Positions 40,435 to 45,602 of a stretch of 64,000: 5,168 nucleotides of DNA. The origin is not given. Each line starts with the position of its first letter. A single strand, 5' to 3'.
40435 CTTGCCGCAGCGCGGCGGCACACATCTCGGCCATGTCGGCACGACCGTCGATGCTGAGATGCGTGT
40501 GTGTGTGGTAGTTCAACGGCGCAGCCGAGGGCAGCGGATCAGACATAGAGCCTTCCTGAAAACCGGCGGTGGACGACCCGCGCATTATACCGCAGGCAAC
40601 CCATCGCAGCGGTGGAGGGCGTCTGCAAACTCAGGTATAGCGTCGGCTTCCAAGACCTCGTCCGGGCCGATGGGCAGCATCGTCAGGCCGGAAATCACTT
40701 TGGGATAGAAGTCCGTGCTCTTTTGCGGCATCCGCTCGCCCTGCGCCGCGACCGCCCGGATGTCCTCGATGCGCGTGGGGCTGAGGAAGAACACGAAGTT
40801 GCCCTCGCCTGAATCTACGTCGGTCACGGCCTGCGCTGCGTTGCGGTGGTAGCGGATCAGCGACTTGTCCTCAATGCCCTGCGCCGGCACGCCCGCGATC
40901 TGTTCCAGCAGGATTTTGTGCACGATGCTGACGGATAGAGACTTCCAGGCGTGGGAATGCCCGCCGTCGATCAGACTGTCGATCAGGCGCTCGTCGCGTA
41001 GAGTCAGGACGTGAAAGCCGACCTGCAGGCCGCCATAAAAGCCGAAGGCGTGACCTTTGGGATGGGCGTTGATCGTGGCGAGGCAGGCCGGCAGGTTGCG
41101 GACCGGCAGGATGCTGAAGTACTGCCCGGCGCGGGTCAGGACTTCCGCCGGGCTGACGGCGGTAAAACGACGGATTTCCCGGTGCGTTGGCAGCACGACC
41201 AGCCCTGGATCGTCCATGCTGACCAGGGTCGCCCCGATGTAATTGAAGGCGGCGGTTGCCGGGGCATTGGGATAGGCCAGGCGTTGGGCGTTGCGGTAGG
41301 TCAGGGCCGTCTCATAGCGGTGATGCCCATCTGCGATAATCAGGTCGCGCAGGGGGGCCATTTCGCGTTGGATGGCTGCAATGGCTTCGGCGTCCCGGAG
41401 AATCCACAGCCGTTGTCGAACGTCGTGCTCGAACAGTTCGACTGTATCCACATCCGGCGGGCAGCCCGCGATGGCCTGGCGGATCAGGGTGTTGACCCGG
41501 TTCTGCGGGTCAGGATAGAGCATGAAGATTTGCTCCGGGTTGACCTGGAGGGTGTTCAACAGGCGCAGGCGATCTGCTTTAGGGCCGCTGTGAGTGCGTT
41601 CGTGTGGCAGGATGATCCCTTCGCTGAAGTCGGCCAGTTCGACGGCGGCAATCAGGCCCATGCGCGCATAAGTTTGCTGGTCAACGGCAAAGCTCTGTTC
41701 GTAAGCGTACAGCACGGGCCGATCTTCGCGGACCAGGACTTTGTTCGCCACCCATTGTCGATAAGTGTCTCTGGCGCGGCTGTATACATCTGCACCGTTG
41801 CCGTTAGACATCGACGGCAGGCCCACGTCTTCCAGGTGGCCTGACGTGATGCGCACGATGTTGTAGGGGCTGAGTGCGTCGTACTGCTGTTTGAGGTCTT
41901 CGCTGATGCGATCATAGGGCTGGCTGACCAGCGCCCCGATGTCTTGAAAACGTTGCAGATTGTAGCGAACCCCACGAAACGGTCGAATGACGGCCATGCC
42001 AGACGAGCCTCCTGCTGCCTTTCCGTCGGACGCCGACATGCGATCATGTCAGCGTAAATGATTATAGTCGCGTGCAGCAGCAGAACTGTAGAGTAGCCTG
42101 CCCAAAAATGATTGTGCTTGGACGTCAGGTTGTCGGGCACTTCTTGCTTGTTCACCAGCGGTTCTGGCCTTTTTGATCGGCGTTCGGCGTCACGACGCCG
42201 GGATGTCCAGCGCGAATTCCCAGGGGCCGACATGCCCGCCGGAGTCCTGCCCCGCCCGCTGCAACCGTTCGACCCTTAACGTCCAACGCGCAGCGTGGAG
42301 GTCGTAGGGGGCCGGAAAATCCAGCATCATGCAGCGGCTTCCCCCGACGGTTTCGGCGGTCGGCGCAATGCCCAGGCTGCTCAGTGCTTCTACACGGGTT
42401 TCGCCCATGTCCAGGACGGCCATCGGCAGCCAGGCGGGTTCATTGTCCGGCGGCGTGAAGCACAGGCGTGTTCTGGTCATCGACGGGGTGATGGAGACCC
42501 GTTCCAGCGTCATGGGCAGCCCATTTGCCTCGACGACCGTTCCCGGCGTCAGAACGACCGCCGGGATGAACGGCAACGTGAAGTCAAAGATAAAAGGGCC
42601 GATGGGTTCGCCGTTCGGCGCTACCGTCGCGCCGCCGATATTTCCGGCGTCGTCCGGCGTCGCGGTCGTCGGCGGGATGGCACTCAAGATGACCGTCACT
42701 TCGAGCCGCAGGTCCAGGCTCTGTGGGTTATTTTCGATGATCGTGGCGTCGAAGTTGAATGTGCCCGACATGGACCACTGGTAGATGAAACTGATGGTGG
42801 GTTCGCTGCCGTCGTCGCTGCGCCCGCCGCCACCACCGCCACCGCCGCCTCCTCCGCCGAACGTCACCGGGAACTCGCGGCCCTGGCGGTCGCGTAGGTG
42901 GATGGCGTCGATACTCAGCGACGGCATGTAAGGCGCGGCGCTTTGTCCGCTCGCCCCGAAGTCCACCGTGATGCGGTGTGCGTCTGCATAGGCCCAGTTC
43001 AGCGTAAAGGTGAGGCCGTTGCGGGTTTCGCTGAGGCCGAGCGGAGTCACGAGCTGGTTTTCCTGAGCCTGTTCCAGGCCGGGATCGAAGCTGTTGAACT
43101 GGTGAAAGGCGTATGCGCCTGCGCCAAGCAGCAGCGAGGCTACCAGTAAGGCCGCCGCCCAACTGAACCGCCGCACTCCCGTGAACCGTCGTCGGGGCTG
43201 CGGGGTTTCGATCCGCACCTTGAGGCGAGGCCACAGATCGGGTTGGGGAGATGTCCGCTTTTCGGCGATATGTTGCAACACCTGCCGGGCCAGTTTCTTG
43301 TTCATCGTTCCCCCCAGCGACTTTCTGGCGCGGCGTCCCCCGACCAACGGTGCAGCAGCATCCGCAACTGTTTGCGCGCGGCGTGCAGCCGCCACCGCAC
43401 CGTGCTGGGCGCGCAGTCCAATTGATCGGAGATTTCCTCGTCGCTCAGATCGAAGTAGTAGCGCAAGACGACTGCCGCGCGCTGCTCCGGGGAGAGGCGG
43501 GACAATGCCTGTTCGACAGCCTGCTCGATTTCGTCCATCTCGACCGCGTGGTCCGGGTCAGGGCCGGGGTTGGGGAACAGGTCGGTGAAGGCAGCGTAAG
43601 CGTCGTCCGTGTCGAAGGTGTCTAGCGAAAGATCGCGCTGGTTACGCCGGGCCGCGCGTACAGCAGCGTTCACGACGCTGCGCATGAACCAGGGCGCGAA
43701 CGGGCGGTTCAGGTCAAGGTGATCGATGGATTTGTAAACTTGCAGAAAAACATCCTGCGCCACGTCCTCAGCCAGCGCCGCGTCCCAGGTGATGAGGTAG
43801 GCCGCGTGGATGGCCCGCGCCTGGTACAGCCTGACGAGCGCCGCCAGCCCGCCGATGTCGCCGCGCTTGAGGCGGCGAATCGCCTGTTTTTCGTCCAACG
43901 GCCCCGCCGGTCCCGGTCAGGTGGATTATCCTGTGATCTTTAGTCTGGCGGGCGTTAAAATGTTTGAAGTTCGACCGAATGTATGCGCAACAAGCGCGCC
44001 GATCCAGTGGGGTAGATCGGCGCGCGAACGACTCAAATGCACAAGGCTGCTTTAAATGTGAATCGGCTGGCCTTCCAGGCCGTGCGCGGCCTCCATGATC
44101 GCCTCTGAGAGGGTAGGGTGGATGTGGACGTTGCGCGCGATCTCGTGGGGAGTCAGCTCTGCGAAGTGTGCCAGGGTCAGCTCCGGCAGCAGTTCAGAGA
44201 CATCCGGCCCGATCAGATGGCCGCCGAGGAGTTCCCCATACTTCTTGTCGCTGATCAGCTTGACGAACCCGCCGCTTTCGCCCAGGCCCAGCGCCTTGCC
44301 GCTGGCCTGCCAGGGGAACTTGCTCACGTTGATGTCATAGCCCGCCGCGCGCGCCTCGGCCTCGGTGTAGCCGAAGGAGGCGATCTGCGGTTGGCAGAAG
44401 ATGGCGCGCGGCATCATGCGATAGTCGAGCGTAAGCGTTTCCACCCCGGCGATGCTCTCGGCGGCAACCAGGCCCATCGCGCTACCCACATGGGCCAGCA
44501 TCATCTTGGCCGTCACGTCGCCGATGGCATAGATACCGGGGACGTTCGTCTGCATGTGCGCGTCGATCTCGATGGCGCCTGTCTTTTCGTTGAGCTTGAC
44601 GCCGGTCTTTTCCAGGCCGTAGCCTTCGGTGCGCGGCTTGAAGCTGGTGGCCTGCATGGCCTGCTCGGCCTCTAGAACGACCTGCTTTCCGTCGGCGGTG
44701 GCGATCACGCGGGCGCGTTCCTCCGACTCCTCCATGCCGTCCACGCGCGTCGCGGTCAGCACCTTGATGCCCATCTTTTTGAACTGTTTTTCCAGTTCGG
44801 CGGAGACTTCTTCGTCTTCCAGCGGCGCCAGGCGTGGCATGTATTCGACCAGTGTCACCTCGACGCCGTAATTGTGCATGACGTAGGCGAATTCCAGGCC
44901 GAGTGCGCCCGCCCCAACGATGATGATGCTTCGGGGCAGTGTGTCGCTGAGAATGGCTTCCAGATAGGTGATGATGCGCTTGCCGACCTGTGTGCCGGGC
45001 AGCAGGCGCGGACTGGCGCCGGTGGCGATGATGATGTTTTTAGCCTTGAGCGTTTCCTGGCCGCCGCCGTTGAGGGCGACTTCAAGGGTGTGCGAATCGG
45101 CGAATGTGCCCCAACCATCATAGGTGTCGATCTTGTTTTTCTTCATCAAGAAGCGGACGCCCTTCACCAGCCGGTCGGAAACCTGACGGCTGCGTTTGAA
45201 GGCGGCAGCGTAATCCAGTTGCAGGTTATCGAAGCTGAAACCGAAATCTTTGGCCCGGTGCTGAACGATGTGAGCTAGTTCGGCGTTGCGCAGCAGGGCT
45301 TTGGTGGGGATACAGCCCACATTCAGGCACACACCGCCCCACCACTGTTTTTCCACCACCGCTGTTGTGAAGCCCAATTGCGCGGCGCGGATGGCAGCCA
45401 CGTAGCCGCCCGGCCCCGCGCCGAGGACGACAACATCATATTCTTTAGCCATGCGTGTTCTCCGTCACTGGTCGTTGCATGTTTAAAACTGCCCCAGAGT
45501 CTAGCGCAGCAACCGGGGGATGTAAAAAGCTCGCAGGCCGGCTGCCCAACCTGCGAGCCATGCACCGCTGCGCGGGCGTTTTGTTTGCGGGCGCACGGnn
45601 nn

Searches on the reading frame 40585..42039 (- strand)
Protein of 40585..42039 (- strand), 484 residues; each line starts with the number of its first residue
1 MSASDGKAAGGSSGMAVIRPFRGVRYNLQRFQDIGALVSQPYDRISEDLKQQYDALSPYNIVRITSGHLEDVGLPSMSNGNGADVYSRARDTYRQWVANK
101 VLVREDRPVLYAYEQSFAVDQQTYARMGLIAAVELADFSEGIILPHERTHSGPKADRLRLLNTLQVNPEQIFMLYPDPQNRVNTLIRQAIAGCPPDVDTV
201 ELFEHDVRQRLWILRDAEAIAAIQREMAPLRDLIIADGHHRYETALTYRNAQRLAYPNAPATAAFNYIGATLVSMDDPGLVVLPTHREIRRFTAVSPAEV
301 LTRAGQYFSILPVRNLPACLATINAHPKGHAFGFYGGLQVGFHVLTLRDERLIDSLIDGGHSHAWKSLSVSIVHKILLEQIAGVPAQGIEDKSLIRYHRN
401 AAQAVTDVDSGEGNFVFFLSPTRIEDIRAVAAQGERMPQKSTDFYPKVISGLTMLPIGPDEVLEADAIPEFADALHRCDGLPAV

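Call 64: search_protein_families(library=pfam, proteins=[window:40585-42039:-], max_evalue=0.00001)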
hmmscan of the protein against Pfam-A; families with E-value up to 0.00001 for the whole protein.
window:40585-42039:- (484 aa): 1 family
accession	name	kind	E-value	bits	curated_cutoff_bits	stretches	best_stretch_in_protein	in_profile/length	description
PF06245.16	DUF1015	-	4.6e-79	266.1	25.8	1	18-349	1-310/325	Protein of unknown function (DUF1015)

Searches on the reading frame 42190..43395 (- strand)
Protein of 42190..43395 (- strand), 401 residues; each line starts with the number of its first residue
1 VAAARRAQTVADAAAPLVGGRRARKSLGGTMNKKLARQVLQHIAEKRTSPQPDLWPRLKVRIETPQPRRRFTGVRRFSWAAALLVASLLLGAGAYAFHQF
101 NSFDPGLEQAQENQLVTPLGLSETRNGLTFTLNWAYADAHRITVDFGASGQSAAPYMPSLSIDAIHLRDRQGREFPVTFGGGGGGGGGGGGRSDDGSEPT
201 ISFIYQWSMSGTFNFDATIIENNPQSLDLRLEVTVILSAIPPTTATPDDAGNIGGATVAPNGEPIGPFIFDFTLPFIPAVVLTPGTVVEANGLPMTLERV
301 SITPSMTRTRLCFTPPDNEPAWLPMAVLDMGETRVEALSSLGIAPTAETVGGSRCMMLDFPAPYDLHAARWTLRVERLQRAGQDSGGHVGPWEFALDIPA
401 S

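Call 4: search_protein_families(library=pfam, proteins=[window:42190-43395:-], max_evalue=0.01)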
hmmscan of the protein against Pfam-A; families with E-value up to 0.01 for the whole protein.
window:42190-43395:- (401 aa): 1 family
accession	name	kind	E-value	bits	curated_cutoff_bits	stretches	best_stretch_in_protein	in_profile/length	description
PF13786.12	DUF4179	-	4.4e-06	27.5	30.1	1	79-144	11-88/94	Domain of unknown function (DUF4179)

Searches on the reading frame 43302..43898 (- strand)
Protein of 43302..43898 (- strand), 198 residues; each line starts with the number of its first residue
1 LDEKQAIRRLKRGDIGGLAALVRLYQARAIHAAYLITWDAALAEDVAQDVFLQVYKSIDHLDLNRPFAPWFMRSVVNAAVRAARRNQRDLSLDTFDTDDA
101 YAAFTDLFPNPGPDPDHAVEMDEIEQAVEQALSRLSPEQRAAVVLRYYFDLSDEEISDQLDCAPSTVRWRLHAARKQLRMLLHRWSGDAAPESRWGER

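Call 4: search_protein_families(library=pfam, proteins=[window:43302-43898:-], max_evalue=0.01)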
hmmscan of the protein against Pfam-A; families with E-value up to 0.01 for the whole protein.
window:43302-43898:- (198 aa): 5 families
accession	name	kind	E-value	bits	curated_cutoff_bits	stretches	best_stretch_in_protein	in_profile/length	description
PF08281.18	Sigma70_r4_2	-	7.3e-16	58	25.7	1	126-178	2-54/54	Sigma-70, region 4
PF04542.20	Sigma70_r2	-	5.6e-12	45.7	24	1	21-88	1-70/71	Sigma-70 region 2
PF04545.22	Sigma70_r4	-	3.2e-09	36.6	24.1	1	131-179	1-49/50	Sigma-70, region 4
PF07638.17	Sigma70_ECF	-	4.7e-09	36.8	21.1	1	71-179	82-180/185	ECF sigma factor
PF13384.12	HTH_23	-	0.0019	18.4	24.6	1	136-170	3-38/50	Homeodomain-like domain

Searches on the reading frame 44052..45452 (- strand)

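Call 4: search_protein_families(library=pfam, proteins=[window:44052-45452:-], max_evalue=0.01)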
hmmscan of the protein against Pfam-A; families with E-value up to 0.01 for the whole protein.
window:44052-45452:- (466 aa): 16 families
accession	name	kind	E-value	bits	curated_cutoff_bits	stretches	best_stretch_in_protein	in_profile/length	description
PF07992.20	Pyr_redox_2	-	7.5e-70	236.1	26.1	1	5-327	1-291/291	Pyridine nucleotide-disulphide oxidoreductase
PF02852.28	Pyr_redox_dim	-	1.8e-33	115.5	25.3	1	347-456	1-110/110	Pyridine nucleotide-disulphide oxidoreductase, dimerisation domain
PF00070.33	Pyr_redox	-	1.3e-19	70.9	22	1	176-247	2-74/82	Pyridine nucleotide-disulphide oxidoreductase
PF13738.12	Pyr_redox_3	-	1.6e-15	57.6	30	1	132-311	120-305/305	Pyridine nucleotide-disulphide oxidoreductase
PF00890.30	FAD_binding_2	-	9.8e-10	38.6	20.4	1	6-36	1-31/414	FAD binding domain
PF03486.20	HI0933_like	-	6e-09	36.1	50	1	6-36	2-32/244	HI0933-like protein Rossmann domain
PF13450.12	NAD_binding_8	-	1.9e-08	34.9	21.9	1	178-207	1-30/68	NAD(P)-binding Rossmann-like domain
PF12831.13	FAD_oxidored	-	6.7e-08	32.7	27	1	6-47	1-43/416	FAD dependent oxidoreductase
PF01134.28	GIDA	-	9.1e-07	28.7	22.1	1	6-66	1-59/391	Glucose inhibited division protein A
PF01946.23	Thi4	-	2e-06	27.7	26.2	0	4-38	17-52/235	Thi4 family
PF01494.25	FAD_binding_3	-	3.5e-06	26.9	22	1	176-207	4-35/349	FAD binding domain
PF01266.30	DAO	-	1.6e-05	25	27.9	0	6-39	1-35/353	FAD dependent oxidoreductase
PF13434.12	Lys_Orn_oxgnase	-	2.4e-05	24.1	21.3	1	93-219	106-236/339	L-lysine 6-monooxygenase/L-ornithine 5-monooxygenase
PF02737.24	3HCDH_N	-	9.8e-05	22.8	22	1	176-241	2-65/180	3-hydroxyacyl-CoA dehydrogenase, NAD binding domain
PF02558.23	ApbA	-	0.0011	19.1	22.2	1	176-223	1-48/150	Ketopantoate reductase PanE/ApbA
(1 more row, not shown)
